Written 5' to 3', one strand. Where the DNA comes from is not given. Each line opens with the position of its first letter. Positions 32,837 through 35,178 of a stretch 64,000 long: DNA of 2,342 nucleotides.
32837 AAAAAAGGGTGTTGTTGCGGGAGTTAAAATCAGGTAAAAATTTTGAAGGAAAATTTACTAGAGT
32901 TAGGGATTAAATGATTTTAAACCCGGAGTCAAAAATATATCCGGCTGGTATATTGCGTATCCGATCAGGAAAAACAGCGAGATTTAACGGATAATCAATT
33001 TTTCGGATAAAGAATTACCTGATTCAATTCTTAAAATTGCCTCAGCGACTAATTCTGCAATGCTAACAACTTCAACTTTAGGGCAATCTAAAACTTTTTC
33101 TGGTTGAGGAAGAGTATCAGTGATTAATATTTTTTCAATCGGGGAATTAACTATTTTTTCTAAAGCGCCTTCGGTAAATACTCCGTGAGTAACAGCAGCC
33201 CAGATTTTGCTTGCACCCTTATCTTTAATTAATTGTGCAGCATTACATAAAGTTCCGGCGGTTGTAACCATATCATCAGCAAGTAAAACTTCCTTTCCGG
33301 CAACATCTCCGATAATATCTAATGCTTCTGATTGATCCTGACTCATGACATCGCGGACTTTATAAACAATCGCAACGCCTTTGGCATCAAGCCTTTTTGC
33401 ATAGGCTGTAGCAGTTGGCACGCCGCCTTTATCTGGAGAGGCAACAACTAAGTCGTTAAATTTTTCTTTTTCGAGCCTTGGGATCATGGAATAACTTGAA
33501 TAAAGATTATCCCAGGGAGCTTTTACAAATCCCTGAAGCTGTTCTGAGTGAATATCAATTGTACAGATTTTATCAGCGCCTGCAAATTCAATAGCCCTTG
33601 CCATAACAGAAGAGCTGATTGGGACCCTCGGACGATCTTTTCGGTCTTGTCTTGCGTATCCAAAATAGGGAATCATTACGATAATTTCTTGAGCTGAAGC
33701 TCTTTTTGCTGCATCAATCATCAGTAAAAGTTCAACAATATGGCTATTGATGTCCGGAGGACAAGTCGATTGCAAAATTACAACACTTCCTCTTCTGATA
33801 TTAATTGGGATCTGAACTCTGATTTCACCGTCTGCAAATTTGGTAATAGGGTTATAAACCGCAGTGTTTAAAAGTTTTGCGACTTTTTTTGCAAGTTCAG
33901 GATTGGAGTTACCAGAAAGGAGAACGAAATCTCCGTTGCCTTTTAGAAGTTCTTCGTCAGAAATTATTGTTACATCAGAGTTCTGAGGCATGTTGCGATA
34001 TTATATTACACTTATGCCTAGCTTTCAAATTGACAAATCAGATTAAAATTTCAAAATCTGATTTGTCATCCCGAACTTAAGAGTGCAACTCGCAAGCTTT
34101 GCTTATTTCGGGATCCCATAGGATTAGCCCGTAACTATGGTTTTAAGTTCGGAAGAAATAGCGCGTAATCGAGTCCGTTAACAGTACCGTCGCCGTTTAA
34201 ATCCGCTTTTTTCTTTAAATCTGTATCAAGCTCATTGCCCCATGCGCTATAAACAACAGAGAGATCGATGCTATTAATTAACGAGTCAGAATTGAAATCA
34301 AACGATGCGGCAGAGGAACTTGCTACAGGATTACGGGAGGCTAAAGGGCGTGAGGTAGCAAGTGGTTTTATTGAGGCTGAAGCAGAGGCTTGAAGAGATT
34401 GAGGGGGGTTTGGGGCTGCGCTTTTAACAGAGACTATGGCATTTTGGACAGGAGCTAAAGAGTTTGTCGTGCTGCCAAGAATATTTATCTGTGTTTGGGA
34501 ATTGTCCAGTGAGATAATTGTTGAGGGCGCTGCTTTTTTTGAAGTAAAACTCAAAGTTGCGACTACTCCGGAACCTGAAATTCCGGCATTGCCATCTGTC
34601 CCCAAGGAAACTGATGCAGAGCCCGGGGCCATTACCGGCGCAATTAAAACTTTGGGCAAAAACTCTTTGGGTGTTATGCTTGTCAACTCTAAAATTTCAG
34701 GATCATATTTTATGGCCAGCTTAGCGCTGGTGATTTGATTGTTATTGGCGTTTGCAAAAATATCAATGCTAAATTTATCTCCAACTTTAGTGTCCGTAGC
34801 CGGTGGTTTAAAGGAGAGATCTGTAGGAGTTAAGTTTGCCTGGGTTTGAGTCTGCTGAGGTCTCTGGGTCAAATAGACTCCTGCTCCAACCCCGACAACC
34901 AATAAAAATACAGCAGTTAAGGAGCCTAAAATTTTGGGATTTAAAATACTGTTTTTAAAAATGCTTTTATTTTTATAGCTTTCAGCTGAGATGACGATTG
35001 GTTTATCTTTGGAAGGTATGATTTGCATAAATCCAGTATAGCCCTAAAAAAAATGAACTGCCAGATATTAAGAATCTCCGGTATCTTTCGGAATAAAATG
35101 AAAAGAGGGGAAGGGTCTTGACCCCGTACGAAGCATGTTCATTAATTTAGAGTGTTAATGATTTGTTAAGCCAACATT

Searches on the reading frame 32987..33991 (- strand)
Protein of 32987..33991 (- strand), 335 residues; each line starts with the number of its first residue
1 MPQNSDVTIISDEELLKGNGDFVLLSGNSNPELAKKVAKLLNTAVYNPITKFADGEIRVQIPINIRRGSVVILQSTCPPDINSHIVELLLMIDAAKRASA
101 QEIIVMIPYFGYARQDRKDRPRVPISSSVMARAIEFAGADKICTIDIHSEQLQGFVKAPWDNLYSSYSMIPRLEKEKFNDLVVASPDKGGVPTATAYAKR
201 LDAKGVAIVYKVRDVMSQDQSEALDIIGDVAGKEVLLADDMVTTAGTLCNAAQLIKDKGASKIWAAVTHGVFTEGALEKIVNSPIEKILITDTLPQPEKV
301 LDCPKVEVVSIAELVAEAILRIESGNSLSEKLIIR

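Call 71: search_protein_families(library=pfam, proteins=[window:32987-33991:-], max_evalue=0.00001)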
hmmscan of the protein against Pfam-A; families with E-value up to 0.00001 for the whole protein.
window:32987-33991:- (335 aa): 3 families
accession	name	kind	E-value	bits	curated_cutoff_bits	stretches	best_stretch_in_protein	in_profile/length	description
PF13793.12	Pribosyltran_N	-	5.1e-39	133.2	25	1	23-138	2-117/117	N-terminal domain of ribose phosphate pyrophosphokinase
PF14572.12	Pribosyl_synth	-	1.4e-28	100.5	27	1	219-330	70-181/184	Phosphoribosyl synthetase-associated domain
PF00156.33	Pribosyltran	-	1.1e-16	61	26.3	1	164-269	6-124/158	Phosphoribosyl transferase domain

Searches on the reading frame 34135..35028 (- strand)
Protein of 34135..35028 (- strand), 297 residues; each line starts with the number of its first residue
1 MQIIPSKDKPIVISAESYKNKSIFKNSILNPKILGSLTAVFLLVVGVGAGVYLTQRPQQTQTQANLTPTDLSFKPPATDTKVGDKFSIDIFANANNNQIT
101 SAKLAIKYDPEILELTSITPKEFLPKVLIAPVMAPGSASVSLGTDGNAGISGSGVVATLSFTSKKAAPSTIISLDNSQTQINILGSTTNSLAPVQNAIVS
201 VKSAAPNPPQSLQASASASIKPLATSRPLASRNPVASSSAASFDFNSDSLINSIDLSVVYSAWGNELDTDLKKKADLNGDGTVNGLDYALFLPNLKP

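Call 3: search_protein_families(library=pfam, proteins=[window:34135-35028:-], max_evalue=1)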
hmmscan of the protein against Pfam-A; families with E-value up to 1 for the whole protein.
window:34135-35028:- (297 aa): 4 families
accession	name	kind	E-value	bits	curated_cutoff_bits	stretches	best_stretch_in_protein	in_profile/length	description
PF00963.24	Cohesin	-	2.5e-11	44.3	24.1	1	74-176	4-116/139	Cohesin domain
PF00404.24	Dockerin_1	-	1.2e-10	41.8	22.9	1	243-290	2-51/57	Dockerin type I domain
PF22671.1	Gp18_domIII_N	-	0.022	15.5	27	1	156-203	3-49/58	Tail sheath protein Gp18 domain III N-terminal region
PF06553.17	BNIP3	-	0.057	13.5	26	1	17-61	135-181/184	BNIP3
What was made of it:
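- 34135..35028 (-): Third membrane-anchored cohesin + dockerin protein (297 aa). Pfam Cohesin E 2.5e-11 and Dockerin_1 E 1.2e-10 (call 3)
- Checked: It has Cohesin (E 2.5e-11) and Dockerin_1 (E 1.2e-10) (call 3).
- Dockerin above the Pfam threshold (call 3).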

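Call 4: search_protein_families(library=ncbifam, proteins=[window:34135-35028:-], max_evalue=1)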
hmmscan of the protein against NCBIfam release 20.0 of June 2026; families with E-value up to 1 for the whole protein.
window:34135-35028:- (297 aa): 0 families
